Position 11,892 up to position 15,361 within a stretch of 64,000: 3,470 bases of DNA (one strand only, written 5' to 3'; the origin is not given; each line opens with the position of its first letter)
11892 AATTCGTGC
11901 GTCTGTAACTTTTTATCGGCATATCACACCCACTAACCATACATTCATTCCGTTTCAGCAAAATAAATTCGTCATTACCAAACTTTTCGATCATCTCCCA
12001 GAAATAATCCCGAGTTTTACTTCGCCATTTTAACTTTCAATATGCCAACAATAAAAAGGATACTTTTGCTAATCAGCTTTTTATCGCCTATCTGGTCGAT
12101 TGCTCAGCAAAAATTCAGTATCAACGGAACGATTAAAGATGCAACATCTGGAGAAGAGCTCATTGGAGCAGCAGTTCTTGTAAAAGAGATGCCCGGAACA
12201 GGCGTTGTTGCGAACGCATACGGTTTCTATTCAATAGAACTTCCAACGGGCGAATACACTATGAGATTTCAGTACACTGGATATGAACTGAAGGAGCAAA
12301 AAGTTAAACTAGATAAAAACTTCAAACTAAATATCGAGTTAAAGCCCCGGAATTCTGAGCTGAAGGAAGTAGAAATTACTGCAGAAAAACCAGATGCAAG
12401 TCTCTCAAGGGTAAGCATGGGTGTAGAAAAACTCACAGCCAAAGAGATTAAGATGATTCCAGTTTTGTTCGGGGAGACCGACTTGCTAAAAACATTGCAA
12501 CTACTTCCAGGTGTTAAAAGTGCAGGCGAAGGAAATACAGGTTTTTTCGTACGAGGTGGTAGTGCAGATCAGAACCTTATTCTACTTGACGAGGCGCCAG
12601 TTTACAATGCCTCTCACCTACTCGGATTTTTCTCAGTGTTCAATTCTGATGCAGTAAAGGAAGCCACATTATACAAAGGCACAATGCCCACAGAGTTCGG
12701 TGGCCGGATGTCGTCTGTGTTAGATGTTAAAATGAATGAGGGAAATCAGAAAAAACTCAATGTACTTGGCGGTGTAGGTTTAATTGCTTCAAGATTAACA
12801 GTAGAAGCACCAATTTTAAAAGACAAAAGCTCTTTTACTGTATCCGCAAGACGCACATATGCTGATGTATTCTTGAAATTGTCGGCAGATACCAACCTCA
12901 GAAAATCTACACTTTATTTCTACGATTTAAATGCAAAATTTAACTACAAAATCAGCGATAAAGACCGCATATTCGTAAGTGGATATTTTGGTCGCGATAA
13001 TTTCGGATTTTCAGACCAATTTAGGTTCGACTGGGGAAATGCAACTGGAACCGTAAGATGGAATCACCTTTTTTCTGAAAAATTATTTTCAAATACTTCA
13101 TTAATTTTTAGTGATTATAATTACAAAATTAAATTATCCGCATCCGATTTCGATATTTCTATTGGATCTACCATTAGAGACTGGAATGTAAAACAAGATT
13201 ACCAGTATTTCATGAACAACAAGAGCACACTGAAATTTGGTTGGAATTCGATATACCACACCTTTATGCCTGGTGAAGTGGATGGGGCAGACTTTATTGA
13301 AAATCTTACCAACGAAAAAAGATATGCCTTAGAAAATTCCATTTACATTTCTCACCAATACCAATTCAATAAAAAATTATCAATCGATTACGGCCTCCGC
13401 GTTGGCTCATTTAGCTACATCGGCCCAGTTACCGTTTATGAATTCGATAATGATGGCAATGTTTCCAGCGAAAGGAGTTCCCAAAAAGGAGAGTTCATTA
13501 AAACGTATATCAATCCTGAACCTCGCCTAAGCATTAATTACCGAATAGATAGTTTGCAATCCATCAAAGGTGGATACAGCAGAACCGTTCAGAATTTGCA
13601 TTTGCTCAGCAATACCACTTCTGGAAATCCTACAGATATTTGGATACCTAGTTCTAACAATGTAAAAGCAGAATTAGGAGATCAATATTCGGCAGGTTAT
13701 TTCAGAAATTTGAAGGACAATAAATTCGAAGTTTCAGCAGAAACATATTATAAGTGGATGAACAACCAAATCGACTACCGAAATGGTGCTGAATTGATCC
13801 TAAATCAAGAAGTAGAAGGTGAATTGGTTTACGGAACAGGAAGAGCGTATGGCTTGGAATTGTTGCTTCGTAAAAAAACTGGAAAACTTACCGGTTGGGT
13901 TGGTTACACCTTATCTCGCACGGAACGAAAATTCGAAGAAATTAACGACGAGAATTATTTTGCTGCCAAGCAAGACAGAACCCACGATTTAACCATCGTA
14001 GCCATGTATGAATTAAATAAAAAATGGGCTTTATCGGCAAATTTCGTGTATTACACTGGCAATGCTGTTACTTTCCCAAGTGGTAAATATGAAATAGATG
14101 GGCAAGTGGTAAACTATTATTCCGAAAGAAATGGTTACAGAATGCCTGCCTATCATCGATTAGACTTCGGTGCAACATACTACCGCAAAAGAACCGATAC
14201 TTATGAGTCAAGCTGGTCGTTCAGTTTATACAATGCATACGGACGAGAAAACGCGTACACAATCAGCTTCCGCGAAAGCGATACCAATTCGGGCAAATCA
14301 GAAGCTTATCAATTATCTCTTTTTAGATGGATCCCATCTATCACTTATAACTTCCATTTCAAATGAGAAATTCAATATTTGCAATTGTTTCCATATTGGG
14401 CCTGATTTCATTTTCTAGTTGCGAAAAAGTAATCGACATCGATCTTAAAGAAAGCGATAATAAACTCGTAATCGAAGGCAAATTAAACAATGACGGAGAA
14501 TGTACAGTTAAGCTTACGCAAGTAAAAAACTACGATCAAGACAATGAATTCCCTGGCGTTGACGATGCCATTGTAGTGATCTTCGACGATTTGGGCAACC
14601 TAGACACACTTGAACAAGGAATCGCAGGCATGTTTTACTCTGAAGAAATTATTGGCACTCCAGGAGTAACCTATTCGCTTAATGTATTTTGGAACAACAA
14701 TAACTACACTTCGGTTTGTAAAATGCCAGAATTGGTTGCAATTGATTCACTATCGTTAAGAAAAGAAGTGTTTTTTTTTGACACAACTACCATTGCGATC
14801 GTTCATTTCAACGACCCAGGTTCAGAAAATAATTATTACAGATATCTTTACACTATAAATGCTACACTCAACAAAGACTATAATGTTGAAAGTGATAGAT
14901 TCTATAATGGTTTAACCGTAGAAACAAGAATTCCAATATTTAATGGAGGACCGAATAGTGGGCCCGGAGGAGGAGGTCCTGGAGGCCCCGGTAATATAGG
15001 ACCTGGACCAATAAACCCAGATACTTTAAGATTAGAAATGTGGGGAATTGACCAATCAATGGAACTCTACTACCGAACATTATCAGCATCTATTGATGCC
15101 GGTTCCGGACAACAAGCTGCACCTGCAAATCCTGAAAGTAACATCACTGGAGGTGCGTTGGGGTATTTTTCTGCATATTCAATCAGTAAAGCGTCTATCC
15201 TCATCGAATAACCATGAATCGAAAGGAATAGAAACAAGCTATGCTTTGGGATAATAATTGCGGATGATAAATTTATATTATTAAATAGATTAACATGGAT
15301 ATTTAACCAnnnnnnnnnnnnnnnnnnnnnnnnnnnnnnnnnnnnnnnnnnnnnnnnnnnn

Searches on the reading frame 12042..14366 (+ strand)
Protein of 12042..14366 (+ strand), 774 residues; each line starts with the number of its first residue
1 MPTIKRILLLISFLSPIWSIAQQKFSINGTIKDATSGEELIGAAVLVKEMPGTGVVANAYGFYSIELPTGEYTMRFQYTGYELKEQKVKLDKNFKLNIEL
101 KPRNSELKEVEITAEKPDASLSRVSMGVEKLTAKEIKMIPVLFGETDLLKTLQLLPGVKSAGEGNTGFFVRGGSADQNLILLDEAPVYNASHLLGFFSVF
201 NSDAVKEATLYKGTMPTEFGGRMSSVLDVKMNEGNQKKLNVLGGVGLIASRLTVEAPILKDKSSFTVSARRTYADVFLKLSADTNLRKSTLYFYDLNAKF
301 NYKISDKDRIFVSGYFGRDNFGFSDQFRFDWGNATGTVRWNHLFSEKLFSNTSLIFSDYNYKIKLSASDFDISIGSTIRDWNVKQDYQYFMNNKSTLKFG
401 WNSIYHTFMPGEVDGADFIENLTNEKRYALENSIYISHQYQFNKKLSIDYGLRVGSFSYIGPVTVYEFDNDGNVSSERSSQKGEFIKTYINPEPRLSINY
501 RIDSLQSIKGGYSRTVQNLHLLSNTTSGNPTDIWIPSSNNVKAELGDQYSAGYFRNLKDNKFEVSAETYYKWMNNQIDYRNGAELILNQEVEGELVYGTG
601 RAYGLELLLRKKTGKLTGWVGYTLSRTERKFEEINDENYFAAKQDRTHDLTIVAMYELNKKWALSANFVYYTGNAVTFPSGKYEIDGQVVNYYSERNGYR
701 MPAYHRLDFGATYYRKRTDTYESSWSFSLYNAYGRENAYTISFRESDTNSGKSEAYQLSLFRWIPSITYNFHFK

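Call 15: search_protein_families(library=pfam, proteins=[window:12042-14366:+], max_evalue=0.001)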
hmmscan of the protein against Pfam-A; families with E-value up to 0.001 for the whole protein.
window:12042-14366:+ (774 aa): 3 families
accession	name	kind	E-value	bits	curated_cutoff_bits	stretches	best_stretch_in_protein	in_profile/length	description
PF13715.12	CarbopepD_reg_2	-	5.9e-18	65.1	32.2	1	27-110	1-86/88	CarboxypepD_reg-like domain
PF13620.12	CarboxypepD_reg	-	1.4e-11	45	32.3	1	26-100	1-81/82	Carboxypeptidase regulatory-like domain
PF07715.20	Plug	-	2.4e-08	34.9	23.9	1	128-222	9-102/107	TonB-dependent Receptor Plug Domain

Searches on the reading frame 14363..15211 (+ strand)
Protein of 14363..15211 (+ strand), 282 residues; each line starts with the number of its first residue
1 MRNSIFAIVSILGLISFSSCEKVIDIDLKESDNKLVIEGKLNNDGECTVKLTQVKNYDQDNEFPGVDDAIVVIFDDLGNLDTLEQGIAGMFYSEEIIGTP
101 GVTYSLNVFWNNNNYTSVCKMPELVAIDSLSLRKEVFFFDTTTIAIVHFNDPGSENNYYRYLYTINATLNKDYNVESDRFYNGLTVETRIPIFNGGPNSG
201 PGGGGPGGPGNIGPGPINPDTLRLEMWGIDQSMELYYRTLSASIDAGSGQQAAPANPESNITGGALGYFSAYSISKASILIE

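Call 15: search_protein_families(library=pfam, proteins=[window:14363-15211:+], max_evalue=0.001)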
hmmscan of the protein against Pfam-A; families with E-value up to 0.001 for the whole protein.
window:14363-15211:+ (282 aa): 1 family
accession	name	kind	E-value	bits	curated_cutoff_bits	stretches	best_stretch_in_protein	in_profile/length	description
PF14054.11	DUF4249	-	6.3e-25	88.7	28.5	1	22-276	2-267/269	Domain of unknown function (DUF4249)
